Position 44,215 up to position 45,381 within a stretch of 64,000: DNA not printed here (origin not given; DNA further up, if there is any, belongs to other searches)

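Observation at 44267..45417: Orphan TIR-domain protein with two unassigned flanking domains inside an AT-richer islet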

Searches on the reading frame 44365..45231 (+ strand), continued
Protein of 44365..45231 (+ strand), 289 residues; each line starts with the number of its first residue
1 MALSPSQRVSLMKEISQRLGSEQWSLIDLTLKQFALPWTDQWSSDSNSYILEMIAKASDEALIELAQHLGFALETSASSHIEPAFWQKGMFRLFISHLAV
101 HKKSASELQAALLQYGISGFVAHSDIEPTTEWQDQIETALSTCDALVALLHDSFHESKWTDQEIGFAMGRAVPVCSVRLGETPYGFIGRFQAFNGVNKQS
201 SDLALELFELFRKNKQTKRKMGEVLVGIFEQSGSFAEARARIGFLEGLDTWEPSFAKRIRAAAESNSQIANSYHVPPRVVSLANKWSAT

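Call 14: find_related_loci(query=A1, collection=genome_contigs, flank=10000)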
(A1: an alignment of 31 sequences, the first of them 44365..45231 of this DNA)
Query A1 (289 aa) in genome_contigs; peptide patterns used: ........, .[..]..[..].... (x = any residue, [..] = any of these).
133 stretches matched a pattern; 85 encode a relative of the query (tblastn E <= 1e-3); the best 80 are kept; 78 distinct loci.
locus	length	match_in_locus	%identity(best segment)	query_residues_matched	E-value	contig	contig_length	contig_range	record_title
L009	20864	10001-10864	71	1-288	2e-138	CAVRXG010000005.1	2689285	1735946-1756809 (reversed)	MAG: uncultured Acidobacteriaceae bacterium isolate MFD06092.bin.2.203 genome assembly, contig: contig_7076, whole genom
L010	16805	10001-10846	72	1-282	3e-134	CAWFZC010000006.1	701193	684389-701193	MAG: uncultured Acidobacteriaceae bacterium isolate MFD09286.bin.1.229 genome assembly, contig: contig_24127, whole geno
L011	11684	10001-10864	67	1-286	1e-132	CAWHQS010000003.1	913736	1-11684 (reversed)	MAG: Terriglobia bacterium isolate MFD06714.bin.1.217 genome assembly, contig: contig_18035, whole genome shotgun sequen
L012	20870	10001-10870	68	1-288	1e-132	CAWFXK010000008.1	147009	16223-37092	MAG: uncultured Acidobacteriaceae bacterium isolate MFD09286.bin.2.106 genome assembly, contig: contig_51092, whole geno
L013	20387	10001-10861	67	1-286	2e-132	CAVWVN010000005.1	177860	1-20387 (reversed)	MAG: Terriglobia bacterium isolate MFD00822.bin.1.51 genome assembly, contig: contig_42636, whole genome shotgun sequenc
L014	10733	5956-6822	64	1-289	1e-131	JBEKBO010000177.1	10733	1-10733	MAG: Candidatus Korobacteraceae bacterium isolate SPRUCE 138 SPRUCE_138_177, whole genome shotgun sequence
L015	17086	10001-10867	64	1-289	1e-131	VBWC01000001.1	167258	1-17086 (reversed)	MAG: Gammaproteobacteria bacterium isolate X1_MaxBin.010 scaffold_10, whole genome shotgun sequence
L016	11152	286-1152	64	1-289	2e-131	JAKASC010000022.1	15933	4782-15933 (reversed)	MAG: Acidobacteria bacterium isolate YP1.bin18 NODE_2952_length_15933_cov_3.603821, whole genome shotgun sequence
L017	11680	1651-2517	65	1-289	6e-131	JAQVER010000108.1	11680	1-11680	MAG: Desulfocapsaceae bacterium isolate STE_14 NODE_13760_length_11680_cov_4.414697_Sandtown_E, whole genome shotgun seq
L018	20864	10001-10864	68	1-288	7e-130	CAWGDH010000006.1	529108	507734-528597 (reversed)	MAG: uncultured Acidobacteriaceae bacterium isolate MFD06092.bin.1.77 genome assembly, contig: contig_13730, whole genom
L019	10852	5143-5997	66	1-286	1e-129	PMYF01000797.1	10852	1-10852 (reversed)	MAG: Acidobacteria bacterium isolate fen_180 73.20110800_E2D.41_contig_21366, whole genome shotgun sequence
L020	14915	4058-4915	65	1-286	3e-129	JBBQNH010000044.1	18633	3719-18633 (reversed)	MAG: Burkholderiales bacterium isolate Co_metawrap_301 Cmw_301_k141_12356515_length_18633_cov_14.0000, whole genome shot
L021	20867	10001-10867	62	1-289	5e-126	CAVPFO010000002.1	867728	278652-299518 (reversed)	MAG: uncultured Acidobacteriota bacterium isolate MFD10064.bin.1.47 genome assembly, contig: contig_25101, whole genome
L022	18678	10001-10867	60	1-289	7e-121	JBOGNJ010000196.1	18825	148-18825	MAG: Candidatus Acidiferrales bacterium isolate TC-S_metawrap_bin.258 k127_1159510, whole genome shotgun sequence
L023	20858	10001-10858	62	1-289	3e-120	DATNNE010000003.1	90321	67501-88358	MAG TPA_asm: Terriglobales bacterium isolate SMAG_U11497 k141_483495, whole genome shotgun sequence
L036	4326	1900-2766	55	1-288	5e-111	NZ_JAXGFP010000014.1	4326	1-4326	Novilysobacter erysipheiresistens strain RS-LYSO-3 Scaffold14, whole genome shotgun sequence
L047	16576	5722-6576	53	1-285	2e-101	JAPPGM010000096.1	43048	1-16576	MAG: Gemmatimonadota bacterium isolate RHO1_bin_56 NODE_1799_length_43048_cov_53.400670, whole genome shotgun sequence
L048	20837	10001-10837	49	1-279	5e-95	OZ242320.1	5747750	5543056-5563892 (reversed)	MAG: Candidatus Latescibacterota bacterium isolate 06f19266-885c-4d39-bf7e-e57a8b9e9c03 genome assembly, chromosome: 1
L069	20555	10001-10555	42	85-269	1e-44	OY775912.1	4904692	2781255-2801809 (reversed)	MAG: Anaerohalosphaeraceae bacterium isolate 978f9c3d-91dc-4e11-95ec-8fa255ba7f00 genome assembly, chromosome: 1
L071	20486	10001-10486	47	85-250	8e-42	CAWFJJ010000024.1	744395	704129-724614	MAG: Thermoanaerobaculia bacterium isolate MFD01872.bin.1.215 genome assembly, contig: contig_24717, whole genome shotgu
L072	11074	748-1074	60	85-193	4e-40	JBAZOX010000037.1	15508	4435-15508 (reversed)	MAG: Desulfobacteria bacterium isolate SO_2017_SWC_16 scaffold_3270_c1_LP-4_2017, whole genome shotgun sequence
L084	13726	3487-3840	49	73-194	3e-35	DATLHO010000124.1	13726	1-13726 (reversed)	MAG TPA_asm: Candidatus Kapaibacterium sp. isolate SMAG_U13642 k141_4186554, whole genome shotgun sequence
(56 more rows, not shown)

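Call 18: predict_structure(alignment_id=A1)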
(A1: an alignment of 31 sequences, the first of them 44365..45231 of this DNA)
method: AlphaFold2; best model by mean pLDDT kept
length: 289 residues; sequences in the alignment: 31
mean_pLDDT: 83.3   pTM: 0.63
mean pLDDT of the five models: 83.3, 82.7, 81.1, 80.8, 73.1
residues with pLDDT >= 90: 128; 70-90: 117; 50-70: 35; < 50: 9
segments of 3 or more residues with pLDDT < 50: 75-82
pLDDT, mean of each block of 10 residues (from residue 1): 80 91 91 91 89 92 90 51 71 84 87 92 63 76 88 66 75 83 60 82 92 90 93 91 90 89 93 93 80
secondary structure, 60 per line:
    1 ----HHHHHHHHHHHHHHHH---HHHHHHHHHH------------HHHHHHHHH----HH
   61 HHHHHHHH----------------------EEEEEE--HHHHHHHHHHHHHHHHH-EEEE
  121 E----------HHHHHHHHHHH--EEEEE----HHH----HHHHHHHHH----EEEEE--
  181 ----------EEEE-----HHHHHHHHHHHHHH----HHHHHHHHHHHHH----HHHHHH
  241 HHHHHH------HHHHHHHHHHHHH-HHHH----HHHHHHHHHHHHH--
elements in order: H5-20 H24-33 H46-54 H59-68 E91-96 H99-115 E117-121 H132-142 E145-149 H161-169 E174-178 E191-194 H200-213 H218-230 H235-246 H253-265 H267-270 H275-287

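Call 20: search_protein_representatives(alignment_id=A1)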
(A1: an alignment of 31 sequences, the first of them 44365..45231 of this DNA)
Query: 31 sequences, 291 profile positions. Proteins with E-value up to 0.001 (for the whole library): 7441; up to 1e-10: 3105; up to 1e-30: 1356. The best 150 are listed.
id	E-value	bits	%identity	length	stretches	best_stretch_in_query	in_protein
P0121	1.4e-108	378.8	-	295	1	2-289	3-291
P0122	4.9e-108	377.1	-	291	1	3-288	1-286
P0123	1.8e-107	375.2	-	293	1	1-289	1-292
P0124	3.8e-104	364.3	-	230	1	1-230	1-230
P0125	1.3e-101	356.0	-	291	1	1-288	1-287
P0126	7.1e-98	343.7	-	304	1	1-287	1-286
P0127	3.2e-96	338.3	-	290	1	1-287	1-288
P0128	1.4e-95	336.2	-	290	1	4-288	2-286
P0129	1.7e-92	326.1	-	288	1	2-287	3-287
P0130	5.1e-90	317.9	-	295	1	3-235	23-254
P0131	6.8e-90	317.5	-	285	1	3-282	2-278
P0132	2.0e-89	316.0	-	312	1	78-287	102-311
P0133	2.0e-89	316.0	-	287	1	4-286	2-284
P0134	5.1e-89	314.6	-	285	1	3-285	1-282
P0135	5.1e-89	314.6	-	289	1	1-283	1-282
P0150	1.5e-82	293.4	-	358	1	96-289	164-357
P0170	3.8e-75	269.1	-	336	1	78-288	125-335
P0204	2.8e-68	246.6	-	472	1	78-285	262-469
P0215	4.4e-66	239.4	-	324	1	78-289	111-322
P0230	1.8e-64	234.1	-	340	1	82-287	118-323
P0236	5.2e-64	232.6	-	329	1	83-283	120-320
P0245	1.1e-62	228.2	-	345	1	83-287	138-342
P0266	7.4e-61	222.2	-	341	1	87-285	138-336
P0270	1.4e-60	221.3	-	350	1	78-287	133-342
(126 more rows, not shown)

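Call 21: fold_search(model_id=the predicted structure, library=pdb)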
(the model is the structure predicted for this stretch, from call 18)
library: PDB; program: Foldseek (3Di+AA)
matches with E <= 10: 1606; with E <= 0.001: 3
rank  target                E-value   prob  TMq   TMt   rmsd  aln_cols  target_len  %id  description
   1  7ld0_A                2.9e-04  1.00  0.31  0.16  15.2       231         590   14  Cryo-EM structure of ligand-free Human SARM1 (released 2021-03-10)
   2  6zfx_A                4.7e-04  1.00  0.35  0.17  14.8       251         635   14  hSARM1 GraFix-ed (released 2020-11-18)
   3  4jem_B                7.5e-04  1.00  0.34  0.59   4.6       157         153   15  Crystal structure of MilB complexed with cytidine 5'-monophosphate (released 2013-09-11)
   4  4lzp_D                1.3e-03  1.00  0.29  0.57   5.4       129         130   21  Structure of the TIR domain of the immunosuppressor BtpA from Brucella (released 2013-11-06)
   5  4ohb                  1.4e-03  1.00  0.34  0.57   4.6       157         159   14  Crystal structure of MilB E103A in complex with 5-hydroxymethylcytidine 5'-monophosphate (hmCMP) from Streptomyces rimof (released 2014-06-25)
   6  4jel                  1.7e-03  1.00  0.32  0.56   4.8       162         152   17  Structure of MilB Streptomyces rimofaciens CMP N-glycosidase (released 2013-09-11)
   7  9ugj_F                2.4e-03  1.00  0.33  0.65   4.3       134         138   18  Structure of SARM1 bound to SIR3-ADPR (released 2026-02-18)
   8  4ohr                  2.4e-03  1.00  0.32  0.54   5.1       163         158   16  Crystal structure of MilB from Streptomyces rimofaciens (released 2014-06-25)
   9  4c6s                  2.5e-03  1.00  0.35  0.64   4.0       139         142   18  Crystal structure of the TIR domain from the Arabidopsis Thaliana disease resistance protein RRS1 (released 2014-05-28)
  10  7qg0_A                2.5e-03  1.00  0.34  0.17  15.3       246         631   14  Inhibitor-induced hSARM1 duplex (released 2022-12-21)
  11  4c7m_B                2.7e-03  1.00  0.28  0.55   5.7       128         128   21  The crystal structure of TcpB or BtpA TIR domain (released 2013-12-04)
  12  7cm7_A                2.9e-03  1.00  0.32  0.16  16.5       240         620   15  NAD+-bound Sarm1 E642A in the self-inhibited state (released 2020-10-21)
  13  4lqc_A                3.3e-03  1.00  0.28  0.54   5.9       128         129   20  The crystal structures of the Brucella protein TcpB and the TLR adaptor protein TIRAP show structural differences in m (released 2013-12-04)
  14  4c7m_D                3.6e-03  1.00  0.28  0.57   5.8       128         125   22  The crystal structure of TcpB or BtpA TIR domain (released 2013-12-04)
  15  4jem_A                3.8e-03  1.00  0.32  0.54   5.1       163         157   16  Crystal structure of MilB complexed with cytidine 5'-monophosphate (released 2013-09-11)
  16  4lzp_C                4.2e-03  1.00  0.29  0.46  18.9       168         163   20  Structure of the TIR domain of the immunosuppressor BtpA from Brucella (released 2013-11-06)
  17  4lzp_B                4.5e-03  1.00  0.29  0.58   5.5       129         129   21  Structure of the TIR domain of the immunosuppressor BtpA from Brucella (released 2013-11-06)
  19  8fz9_A                5.5e-03  1.00  0.29  0.54   5.7       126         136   17  Crystal Structure of Bacillus cereus TIR protein (released 2024-06-19)
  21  4c7m_A                5.8e-03  1.00  0.28  0.54   5.8       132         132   20  The crystal structure of TcpB or BtpA TIR domain (released 2013-12-04)
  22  8fz9_B                6.1e-03  1.00  0.29  0.59   5.3       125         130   14  Crystal Structure of Bacillus cereus TIR protein (released 2024-06-19)
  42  7uxr_B                1.1e-02  1.00  0.33  0.61   5.0       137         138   18  Crystal structure of the BtTir TIR domain (released 2022-09-07)
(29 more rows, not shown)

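Call 23: search_protein_families(library=pfam, proteins=[P0132, P0150, P0170, P0204, P0215, P0230, P0236, P0245, P0266, P0270], max_evalue=0.1)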
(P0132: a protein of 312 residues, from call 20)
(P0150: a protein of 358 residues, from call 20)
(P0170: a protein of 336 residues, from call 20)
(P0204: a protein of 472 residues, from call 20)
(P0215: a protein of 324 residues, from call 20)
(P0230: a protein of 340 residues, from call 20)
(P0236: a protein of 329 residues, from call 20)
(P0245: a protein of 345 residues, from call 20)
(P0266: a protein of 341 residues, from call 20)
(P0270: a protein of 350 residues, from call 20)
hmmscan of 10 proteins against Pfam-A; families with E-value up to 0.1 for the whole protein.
P0132 (312 aa): 3 families
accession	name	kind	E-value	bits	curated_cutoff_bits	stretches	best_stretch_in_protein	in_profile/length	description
PF13676.11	TIR_2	-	1.9e-13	51.4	28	1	118-222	2-111/122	TIR domain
PF05014.21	Nuc_deoxyrib_tr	-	0.0012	19.4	28.8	1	124-211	12-106/117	Nucleoside 2-deoxyribosyltransferase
PF01582.25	TIR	-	0.0054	17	21.3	1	123-193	12-82/179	TIR domain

P0150 (358 aa): 4 families
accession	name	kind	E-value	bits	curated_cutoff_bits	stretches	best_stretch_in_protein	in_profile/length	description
PF00072.30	Response_reg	-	3.6e-30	104.8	30.2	1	4-113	1-111/111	Response regulator receiver domain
PF13676.11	TIR_2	-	4.4e-11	43.8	28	1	167-264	7-109/122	TIR domain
PF05014.21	Nuc_deoxyrib_tr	-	4.7e-05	23.9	28.8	1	168-256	12-107/117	Nucleoside 2-deoxyribosyltransferase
PF21695.3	GlnR_1st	-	0.0043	17.4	27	1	5-113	4-108/111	Transcription regulator GlnR, N-terminal domain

P0170 (336 aa): 3 families
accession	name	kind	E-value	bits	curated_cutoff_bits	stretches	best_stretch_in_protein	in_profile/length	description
PF13676.11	TIR_2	-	3.5e-11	44.1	28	1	141-241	2-107/122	TIR domain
PF01582.25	TIR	-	0.0002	21.6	21.3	1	153-215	19-81/179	TIR domain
PF08937.16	ThsB_TIR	-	0.039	14.8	21.2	0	141-218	1-89/100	Thoeris protein ThsB, TIR-like domain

P0204 (472 aa): 5 families
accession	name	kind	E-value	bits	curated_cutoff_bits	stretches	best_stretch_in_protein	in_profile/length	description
PF18860.6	AbiJ_NTD3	-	3.2e-54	183.3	32.5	1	3-152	2-150/167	AbiJ N-terminal domain 3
PF13676.11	TIR_2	-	9.3e-16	58.9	28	1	277-376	1-105/122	TIR domain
PF01582.25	TIR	-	1.8e-05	25.1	21.3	1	287-352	16-81/179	TIR domain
PF08937.16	ThsB_TIR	-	0.00092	20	21.2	1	278-360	1-92/100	Thoeris protein ThsB, TIR-like domain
PF05014.21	Nuc_deoxyrib_tr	-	0.029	14.9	28.8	1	284-372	12-107/117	Nucleoside 2-deoxyribosyltransferase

P0215 (324 aa): 3 families
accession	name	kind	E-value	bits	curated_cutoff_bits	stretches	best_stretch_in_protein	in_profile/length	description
PF13676.11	TIR_2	-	2.6e-14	54.2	28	1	127-230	2-110/122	TIR domain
PF01582.25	TIR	-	2.1e-06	28.1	21.3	1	132-217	12-101/179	TIR domain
PF08937.16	ThsB_TIR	-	0.004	18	21.2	1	162-212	45-95/100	Thoeris protein ThsB, TIR-like domain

P0230 (340 aa): 3 families
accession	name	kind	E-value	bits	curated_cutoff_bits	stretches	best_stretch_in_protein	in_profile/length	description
PF13676.11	TIR_2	-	1.4e-13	51.8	28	1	130-216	2-92/122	TIR domain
PF01582.25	TIR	-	4.8e-05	23.7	21.3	1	129-219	4-100/179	TIR domain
PF08937.16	ThsB_TIR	-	0.064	14.1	21.2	0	165-215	45-95/100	Thoeris protein ThsB, TIR-like domain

P0236 (329 aa): 2 families
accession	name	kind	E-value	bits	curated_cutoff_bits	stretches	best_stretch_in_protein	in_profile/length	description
PF13676.11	TIR_2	-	2e-12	48.1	28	1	131-220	2-98/122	TIR domain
PF01582.25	TIR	-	0.041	14.1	21.3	1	143-204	19-80/179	TIR domain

P0245 (345 aa): 8 families
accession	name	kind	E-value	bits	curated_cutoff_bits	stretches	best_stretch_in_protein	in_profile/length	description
PF13676.11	TIR_2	-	1.7e-13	51.6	28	1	149-248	2-106/122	TIR domain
PF01582.25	TIR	-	6e-05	23.3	21.3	1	157-239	15-101/179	TIR domain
PF14841.11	FliG_M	-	0.0018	18.9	25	0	292-316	39-63/76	FliG middle domain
PF01315.27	Ald_Xan_dh_C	-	0.028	15.2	31.3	1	142-186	14-58/110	Aldehyde oxidase and xanthine dehydrogenase, a/b hammerhead domain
PF08650.15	DASH_Dad4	-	0.046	14.2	29.8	0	70-98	11-39/71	DASH complex subunit Dad4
PF01687.23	Flavokinase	-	0.051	14.2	19.6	0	48-96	74-123/124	Riboflavin kinase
PF15286.11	Bcl-2_3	-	0.057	14.5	25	0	75-122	16-66/126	Apoptosis regulator M11, B cell 2 leukaemia/lymphoma like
PF08937.16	ThsB_TIR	-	0.089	13.6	21.2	0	183-235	44-96/100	Thoeris protein ThsB, TIR-like domain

P0266 (341 aa): 4 families
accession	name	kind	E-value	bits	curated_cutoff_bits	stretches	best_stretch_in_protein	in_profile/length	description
PF13676.11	TIR_2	-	1.7e-15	58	28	1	145-245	2-107/122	TIR domain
PF08125.19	Mannitol_dh_C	-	0.0075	16.2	30.7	0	22-62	98-138/190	Mannitol dehydrogenase C-terminal domain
PF01582.25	TIR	-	0.01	16.1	21.3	1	149-218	11-80/179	TIR domain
PF08937.16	ThsB_TIR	-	0.034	15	21.2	0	182-232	47-97/100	Thoeris protein ThsB, TIR-like domain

P0270 (350 aa): 3 families
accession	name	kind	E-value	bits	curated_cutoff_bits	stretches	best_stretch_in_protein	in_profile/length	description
PF13676.11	TIR_2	-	4.1e-14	53.5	28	1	149-251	2-109/122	TIR domain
PF08937.16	ThsB_TIR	-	0.00011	23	21.2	1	183-236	44-97/100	Thoeris protein ThsB, TIR-like domain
PF01582.25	TIR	-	0.024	14.9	21.3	1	167-222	25-80/179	TIR domain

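Call 24: search_protein_families(library=pfam, proteins=[L071:8262-9593:+, L071:9593-10654:+, L071:12103-15672:+, L069:6868-8232:+, L069:11656-14724:+, L047:4041-5684:+, L048:4607-5875:+, L072:1747-4971:+, L084:3103-4182:+], max_evalue=0.01)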
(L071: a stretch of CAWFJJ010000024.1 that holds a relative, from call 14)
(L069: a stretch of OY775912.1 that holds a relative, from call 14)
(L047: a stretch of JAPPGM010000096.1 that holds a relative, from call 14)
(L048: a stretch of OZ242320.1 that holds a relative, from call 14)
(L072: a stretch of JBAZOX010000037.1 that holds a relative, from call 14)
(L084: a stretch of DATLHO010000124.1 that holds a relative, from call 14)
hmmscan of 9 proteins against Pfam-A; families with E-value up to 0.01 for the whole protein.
L071:8262-9593:+ (444 aa): 1 family
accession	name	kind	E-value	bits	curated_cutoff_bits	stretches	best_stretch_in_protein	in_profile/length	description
PF01420.25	Methylase_S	-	9.4e-17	62.2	22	1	22-195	9-167/168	Type I restriction modification DNA specificity domain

L071:9593-10654:+ (354 aa): 2 families
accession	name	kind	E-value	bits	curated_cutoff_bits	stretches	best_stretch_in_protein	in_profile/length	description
PF13676.11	TIR_2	-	1.1e-13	52.2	28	1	145-248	1-109/122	TIR domain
PF08937.16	ThsB_TIR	-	0.002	18.9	21.2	1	180-231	44-95/100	Thoeris protein ThsB, TIR-like domain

L071:12103-15672:+ (1190 aa): 7 families
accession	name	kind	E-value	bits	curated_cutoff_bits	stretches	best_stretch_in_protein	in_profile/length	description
PF11867.13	T1RH-like_C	-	3.6e-134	447.7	26.8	1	693-1016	2-326/329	Type I restriction enzyme HindI endonuclease subunit-like, C-terminal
PF18766.7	SWI2_SNF2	-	1.3e-81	273.9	26.7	1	270-508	1-221/221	SWI2/SNF2 ATPase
PF04313.20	HSDR_N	-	4.2e-48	164.3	25.1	1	4-211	3-198/198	Type I restriction enzyme R protein N terminus (HSDR_N)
PF22679.2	T1R_D3-like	-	1.5e-20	74.7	27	1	608-675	87-156/158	Type I restriction enzyme subunit R domain 3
PF04851.21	ResIII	-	2.7e-20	73.4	22.5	1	269-440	6-163/164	Type III restriction enzyme, res subunit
PF00717.28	Peptidase_S24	-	2.6e-08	34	23.3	1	1045-1181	1-115/116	Peptidase S24-like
PF00270.35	DEAD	-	5.3e-08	33.2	26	1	300-440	22-161/167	DEAD/DEAH box helicase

L069:6868-8232:+ (455 aa): 1 family
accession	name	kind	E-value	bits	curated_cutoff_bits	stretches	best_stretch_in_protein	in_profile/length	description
PF01420.25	Methylase_S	-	3.8e-33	115.5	22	2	260-408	1-137/168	Type I restriction modification DNA specificity domain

L069:11656-14724:+ (1023 aa): 6 families
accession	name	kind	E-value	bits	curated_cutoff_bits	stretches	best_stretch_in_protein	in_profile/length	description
PF11867.13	T1RH-like_C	-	1.2e-134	449.3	26.8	1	692-1019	1-328/329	Type I restriction enzyme HindI endonuclease subunit-like, C-terminal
PF18766.7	SWI2_SNF2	-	4.9e-83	278.6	26.7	1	268-505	1-220/221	SWI2/SNF2 ATPase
PF04313.20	HSDR_N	-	9.5e-55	186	25.1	1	4-209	2-197/198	Type I restriction enzyme R protein N terminus (HSDR_N)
PF22679.2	T1R_D3-like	-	4.5e-22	79.6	27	1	608-675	87-156/158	Type I restriction enzyme subunit R domain 3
PF04851.21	ResIII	-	3.1e-20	73.2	22.5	1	266-438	5-163/164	Type III restriction enzyme, res subunit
PF00270.35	DEAD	-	9.4e-08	32.4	26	1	299-440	23-163/167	DEAD/DEAH box helicase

L047:4041-5684:+ (548 aa): 7 families
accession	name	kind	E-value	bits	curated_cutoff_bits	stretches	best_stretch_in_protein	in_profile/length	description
PF02384.22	N6_Mtase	-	4.7e-100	335.3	20.4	1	202-512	3-310/311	N-6 DNA Methylase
PF12161.14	HsdM_N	-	1.9e-30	106.7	24.5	1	54-188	2-135/135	HsdM N-terminal domain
PF01170.24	UPF0020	-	5.3e-07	30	22.3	1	234-266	17-49/197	RMKL-like, methyltransferase domain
PF07669.17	Eco57I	-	7.8e-05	23.3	25.3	1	302-411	69-165/171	Eco57I restriction-modification methylase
PF05175.20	MTS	-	8.8e-05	22.6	23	1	234-334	20-112/170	Methyltransferase small domain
PF20473.4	MmeI_Mtase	-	0.00027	20.7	27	0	245-267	19-41/259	MmeI, DNA-methyltransferase domain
PF13847.12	Methyltransf_31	-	0.00049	20.2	27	1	244-327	2-81/145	Methyltransferase domain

L048:4607-5875:+ (423 aa): 1 family
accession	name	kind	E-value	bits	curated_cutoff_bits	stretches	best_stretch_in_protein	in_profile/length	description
PF01420.25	Methylase_S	-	6.4e-32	111.5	22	2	232-392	2-162/168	Type I restriction modification DNA specificity domain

L072:1747-4971:+ (1075 aa): 7 families
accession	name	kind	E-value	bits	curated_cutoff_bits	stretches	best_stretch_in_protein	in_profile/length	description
PF11867.13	T1RH-like_C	-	1.7e-120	402.8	26.8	1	743-1070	1-328/329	Type I restriction enzyme HindI endonuclease subunit-like, C-terminal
PF18766.7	SWI2_SNF2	-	8.8e-78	261.4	26.7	1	294-539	1-212/221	SWI2/SNF2 ATPase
PF04313.20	HSDR_N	-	4.7e-50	170.7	25.1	1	3-222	2-194/198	Type I restriction enzyme R protein N terminus (HSDR_N)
PF22679.2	T1R_D3-like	-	2.2e-21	77.4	27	1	655-726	83-156/158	Type I restriction enzyme subunit R domain 3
PF04851.21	ResIII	-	2.5e-20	73.5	22.5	1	293-481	6-163/164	Type III restriction enzyme, res subunit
PF00270.35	DEAD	-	1.4e-06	28.6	26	1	324-443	22-140/167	DEAD/DEAH box helicase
PF03158.18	DUF249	-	0.0087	16.2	27.4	0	939-1048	57-167/192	Multigene family 530 protein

L084:3103-4182:+ (360 aa): 2 families
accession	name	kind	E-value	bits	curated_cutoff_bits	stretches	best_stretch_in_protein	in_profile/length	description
PF13676.11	TIR_2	-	6.9e-14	52.8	28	1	145-250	1-115/122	TIR domain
PF08937.16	ThsB_TIR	-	0.0023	18.8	21.2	1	187-231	51-95/100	Thoeris protein ThsB, TIR-like domain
